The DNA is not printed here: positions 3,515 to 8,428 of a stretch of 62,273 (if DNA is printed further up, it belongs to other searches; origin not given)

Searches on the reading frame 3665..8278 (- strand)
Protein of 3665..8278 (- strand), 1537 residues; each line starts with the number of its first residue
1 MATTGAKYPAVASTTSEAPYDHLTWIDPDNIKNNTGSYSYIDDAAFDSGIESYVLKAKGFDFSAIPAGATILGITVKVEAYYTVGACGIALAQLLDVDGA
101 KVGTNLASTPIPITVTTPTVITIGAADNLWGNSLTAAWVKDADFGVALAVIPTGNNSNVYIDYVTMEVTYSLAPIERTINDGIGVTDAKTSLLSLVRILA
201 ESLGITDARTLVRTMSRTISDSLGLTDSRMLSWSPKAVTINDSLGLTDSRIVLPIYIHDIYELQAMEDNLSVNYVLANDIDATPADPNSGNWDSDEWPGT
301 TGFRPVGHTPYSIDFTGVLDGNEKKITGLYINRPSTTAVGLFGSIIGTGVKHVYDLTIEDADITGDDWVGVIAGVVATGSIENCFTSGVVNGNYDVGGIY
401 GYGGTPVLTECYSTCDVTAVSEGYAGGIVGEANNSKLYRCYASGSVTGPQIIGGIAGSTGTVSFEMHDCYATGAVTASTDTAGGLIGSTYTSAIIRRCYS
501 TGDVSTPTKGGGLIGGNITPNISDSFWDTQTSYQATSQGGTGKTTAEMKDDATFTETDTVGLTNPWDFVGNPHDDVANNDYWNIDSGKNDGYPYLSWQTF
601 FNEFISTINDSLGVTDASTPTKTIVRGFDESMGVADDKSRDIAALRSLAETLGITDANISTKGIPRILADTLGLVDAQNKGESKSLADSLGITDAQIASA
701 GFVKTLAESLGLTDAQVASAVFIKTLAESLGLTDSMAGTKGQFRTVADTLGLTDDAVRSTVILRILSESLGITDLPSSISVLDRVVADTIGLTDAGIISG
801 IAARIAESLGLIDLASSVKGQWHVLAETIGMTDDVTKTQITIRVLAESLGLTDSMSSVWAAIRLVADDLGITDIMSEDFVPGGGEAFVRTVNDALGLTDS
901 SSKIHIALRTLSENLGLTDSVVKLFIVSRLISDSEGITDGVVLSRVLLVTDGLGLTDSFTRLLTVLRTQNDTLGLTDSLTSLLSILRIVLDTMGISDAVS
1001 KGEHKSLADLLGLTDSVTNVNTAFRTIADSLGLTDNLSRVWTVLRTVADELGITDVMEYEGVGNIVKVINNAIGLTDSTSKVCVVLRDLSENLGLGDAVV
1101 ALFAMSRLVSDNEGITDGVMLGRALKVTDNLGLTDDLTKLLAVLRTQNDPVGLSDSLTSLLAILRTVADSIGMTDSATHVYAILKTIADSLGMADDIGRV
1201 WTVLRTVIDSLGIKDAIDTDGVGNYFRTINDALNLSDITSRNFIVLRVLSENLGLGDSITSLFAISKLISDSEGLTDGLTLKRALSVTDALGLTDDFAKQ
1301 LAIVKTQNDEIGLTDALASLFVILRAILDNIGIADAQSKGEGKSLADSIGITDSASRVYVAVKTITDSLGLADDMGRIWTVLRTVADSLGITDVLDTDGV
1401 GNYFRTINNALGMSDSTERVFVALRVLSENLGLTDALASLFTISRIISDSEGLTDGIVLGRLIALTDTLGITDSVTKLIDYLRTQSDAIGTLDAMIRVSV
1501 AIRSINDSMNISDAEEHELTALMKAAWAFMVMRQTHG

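Call 20: search_protein_families(library=phrogs, proteins=[window:3665-8278:-], max_evalue=0.001)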
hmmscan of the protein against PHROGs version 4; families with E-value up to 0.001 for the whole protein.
window:3665-8278:- (1537 aa): 1 family
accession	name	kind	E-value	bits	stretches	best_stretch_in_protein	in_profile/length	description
phrog_12240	-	unknown function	9.5e-26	92.2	3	892-1055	45-205/387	-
